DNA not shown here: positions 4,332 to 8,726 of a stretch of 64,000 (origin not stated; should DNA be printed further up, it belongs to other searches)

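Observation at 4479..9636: Split SIR2 effector + NACHT-like STAND NTPase with overlapping reading frames (Avs5-like architecture as two genes)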

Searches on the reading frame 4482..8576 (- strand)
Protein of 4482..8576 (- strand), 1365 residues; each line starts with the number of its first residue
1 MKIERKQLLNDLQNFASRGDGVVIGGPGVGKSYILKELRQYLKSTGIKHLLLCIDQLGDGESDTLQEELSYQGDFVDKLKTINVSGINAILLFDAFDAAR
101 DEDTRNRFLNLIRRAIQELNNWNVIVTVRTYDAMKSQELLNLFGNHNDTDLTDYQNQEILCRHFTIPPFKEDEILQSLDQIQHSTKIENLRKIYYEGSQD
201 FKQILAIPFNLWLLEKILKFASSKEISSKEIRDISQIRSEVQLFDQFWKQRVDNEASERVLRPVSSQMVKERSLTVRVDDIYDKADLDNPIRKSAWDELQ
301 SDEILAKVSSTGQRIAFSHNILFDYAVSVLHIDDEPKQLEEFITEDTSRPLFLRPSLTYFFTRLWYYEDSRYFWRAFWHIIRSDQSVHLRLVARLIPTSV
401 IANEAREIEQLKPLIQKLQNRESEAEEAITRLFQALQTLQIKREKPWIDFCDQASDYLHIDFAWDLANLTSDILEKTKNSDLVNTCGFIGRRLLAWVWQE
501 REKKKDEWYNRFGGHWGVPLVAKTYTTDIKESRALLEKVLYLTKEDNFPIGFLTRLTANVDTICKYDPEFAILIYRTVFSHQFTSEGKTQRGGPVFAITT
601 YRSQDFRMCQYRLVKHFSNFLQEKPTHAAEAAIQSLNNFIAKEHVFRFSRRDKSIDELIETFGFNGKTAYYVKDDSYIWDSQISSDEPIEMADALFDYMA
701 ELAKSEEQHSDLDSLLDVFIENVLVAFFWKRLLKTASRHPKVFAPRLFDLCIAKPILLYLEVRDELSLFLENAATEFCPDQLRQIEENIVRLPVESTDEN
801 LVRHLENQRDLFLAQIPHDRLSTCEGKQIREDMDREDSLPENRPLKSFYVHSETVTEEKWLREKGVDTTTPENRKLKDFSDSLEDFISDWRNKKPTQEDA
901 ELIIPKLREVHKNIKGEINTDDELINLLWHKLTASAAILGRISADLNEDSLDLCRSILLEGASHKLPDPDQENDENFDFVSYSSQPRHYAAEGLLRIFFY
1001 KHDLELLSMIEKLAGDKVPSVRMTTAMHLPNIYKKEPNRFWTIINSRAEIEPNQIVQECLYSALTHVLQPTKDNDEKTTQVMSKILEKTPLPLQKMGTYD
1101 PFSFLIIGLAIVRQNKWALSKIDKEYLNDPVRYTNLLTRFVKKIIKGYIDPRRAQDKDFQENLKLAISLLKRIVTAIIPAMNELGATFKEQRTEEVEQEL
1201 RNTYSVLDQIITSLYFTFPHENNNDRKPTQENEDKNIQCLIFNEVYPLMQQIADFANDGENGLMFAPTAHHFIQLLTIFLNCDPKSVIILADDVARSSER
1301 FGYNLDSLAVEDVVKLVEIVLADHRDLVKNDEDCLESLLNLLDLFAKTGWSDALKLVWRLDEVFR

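Call 5: search_protein_families(library=pfam, proteins=[window:4482-8576:-], max_evalue=0.1)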
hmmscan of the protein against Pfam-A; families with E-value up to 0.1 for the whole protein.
window:4482-8576:- (1365 aa): 11 families
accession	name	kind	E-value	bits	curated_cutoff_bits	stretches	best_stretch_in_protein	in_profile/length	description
PF13191.12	AAA_16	-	5.8e-05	24.1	32.6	1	4-119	8-127/167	AAA ATPase domain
PF05729.18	NACHT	-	0.00011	22.6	26.7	1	22-164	4-164/167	NACHT domain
PF20720.3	nSTAND3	-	0.00062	19.9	27.2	1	22-158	21-144/155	Novel STAND NTPase 3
PF00004.35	AAA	-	0.0025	18.7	21.2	1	23-134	3-112/131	ATPase family associated with various cellular activities (AAA)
PF13245.12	AAA_19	-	0.017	15.8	25.1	1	21-53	14-48/134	AAA domain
PF13604.12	AAA_30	-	0.019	15.1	27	1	15-81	13-78/191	AAA domain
PF07728.20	AAA_5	-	0.034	14.6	22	0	22-154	3-126/139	AAA domain (dynein-related subfamily)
PF13401.12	AAA_22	-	0.036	14.8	27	0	19-67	6-33/130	AAA domain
PF02985.28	HEAT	-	0.08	13.7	23.5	0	1006-1034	1-29/31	HEAT repeat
PF23898.1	Crass_capsid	-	0.08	11.7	27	0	615-694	13-89/496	Crassvirus major capsid protein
PF03308.22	MeaB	-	0.088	12.2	23.1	0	4-55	18-70/273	Methylmalonyl Co-A mutase-associated GTPase MeaB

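Call 6: search_protein_families(library=padloc, proteins=[window:4482-8576:-], max_evalue=0.1)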
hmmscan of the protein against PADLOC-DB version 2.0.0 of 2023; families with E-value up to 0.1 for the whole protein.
window:4482-8576:- (1365 aa): 5 families
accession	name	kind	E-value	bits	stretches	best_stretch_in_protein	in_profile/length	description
PDLC04700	PDC-M54A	-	3.3e-174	579.2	1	2-1365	302-1657/1657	-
PDLC04702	PDC-M54A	-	3.3e-160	533.3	1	8-1364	307-1620/1621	-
PDLC04701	PDC-M54A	-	3.1e-39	132.5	2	197-764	18-558/1144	-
PDLC04140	mad8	-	0.0035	14.9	1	14-112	23-97/314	mads_8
PDLC02970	SP_VI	-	0.011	14.1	0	405-449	7-52/68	-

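Call 15: find_homologous_proteins(query=window:4482-8576:-, max_evalue=0.00001)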
Query window:4482-8576:- (1365 aa): 814 proteins with E <= 0.00001 among 8000 candidates; the best 120 are listed.
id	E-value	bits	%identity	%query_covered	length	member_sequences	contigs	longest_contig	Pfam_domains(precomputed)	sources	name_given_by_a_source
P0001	0.0e+0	3105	100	100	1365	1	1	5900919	-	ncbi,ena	-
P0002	0.0e+0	2372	78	100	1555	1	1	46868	PF21941.3,PF05729.19,PF20720.4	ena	-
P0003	0.0e+0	2336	76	100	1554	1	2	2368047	PF21941.3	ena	-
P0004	0.0e+0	2226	73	100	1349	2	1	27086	PF05729.19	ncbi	-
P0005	0.0e+0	2209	73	100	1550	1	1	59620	PF21941.3,PF05729.19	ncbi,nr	ncbi:hypothetical protein C6497_00735 [Candidatus Poribacteria bacterium]|nr:MAG: hypothetical prote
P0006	0.0e+0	2206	74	98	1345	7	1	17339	PF05729.19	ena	-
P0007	0.0e+0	2191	72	100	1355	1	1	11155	PF05729.19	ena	-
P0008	0.0e+0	2134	70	100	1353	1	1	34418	-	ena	-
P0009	0.0e+0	2109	70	100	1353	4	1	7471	PF05729.19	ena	-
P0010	0.0e+0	2097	69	100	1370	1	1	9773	PF05729.19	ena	-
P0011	0.0e+0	2093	69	100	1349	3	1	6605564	-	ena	-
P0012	0.0e+0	2060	68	100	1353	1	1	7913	PF05729.19,PF20720.4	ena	-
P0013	0.0e+0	2058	68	100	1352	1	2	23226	-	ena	-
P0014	0.0e+0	2052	68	100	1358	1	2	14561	PF05729.19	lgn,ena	-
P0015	0.0e+0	1993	66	100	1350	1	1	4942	PF05729.19,PF20720.4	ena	-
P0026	0.0e+0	1855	63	100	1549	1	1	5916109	PF21941.3,PF05729.19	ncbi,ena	-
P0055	0.0e+0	1723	58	100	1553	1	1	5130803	PF21941.3,PF05729.19,PF13401.13,PF20720.4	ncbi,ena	-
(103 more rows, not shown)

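Call 18: find_encoding_contigs(protein=P0001, flank=10000, max_places=3)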
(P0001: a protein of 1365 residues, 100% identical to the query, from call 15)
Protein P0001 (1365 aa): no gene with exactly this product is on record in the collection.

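Call 19: search_protein_families(library=pfam, proteins=[P0002, P0026], max_evalue=0.01)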
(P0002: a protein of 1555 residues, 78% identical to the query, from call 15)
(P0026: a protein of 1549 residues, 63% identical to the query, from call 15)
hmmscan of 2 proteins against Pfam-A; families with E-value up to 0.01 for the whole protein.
P0002 (1555 aa): 6 families
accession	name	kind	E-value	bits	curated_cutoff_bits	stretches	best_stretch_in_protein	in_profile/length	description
PF21941.2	SMEK_N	-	2.5e-45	154.2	27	1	9-151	1-139/140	SMEK domain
PF05729.18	NACHT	-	5.7e-06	26.7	26.7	1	221-340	4-141/167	NACHT domain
PF20720.3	nSTAND3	-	9.6e-06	25.8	27.2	1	221-347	21-129/155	Novel STAND NTPase 3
PF13401.12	AAA_22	-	0.0029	18.4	27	0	218-259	6-45/130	AAA domain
PF00004.35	AAA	-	0.004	18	21.2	0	222-331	3-110/131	ATPase family associated with various cellular activities (AAA)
PF13191.12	AAA_16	-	0.0067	17.4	32.6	0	219-244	26-51/167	AAA ATPase domain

P0026 (1549 aa): 7 families
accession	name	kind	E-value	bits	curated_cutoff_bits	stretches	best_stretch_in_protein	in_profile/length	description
PF21941.2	SMEK_N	-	4.6e-43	146.9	27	1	9-150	1-139/140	SMEK domain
PF05729.18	NACHT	-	4.6e-07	30.3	26.7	1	221-370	4-156/167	NACHT domain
PF13401.12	AAA_22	-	7.8e-05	23.4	27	1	217-258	5-44/130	AAA domain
PF20720.3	nSTAND3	-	0.00043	20.5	27.2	1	221-350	21-133/155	Novel STAND NTPase 3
PF13191.12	AAA_16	-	0.00063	20.7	32.6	1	217-244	21-51/167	AAA ATPase domain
PF00004.35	AAA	-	0.0018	19.2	21.2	0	222-332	3-113/131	ATPase family associated with various cellular activities (AAA)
PF01602.26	Adaptin_N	-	0.0064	15.5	37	0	1190-1275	114-197/524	Adaptin N terminal region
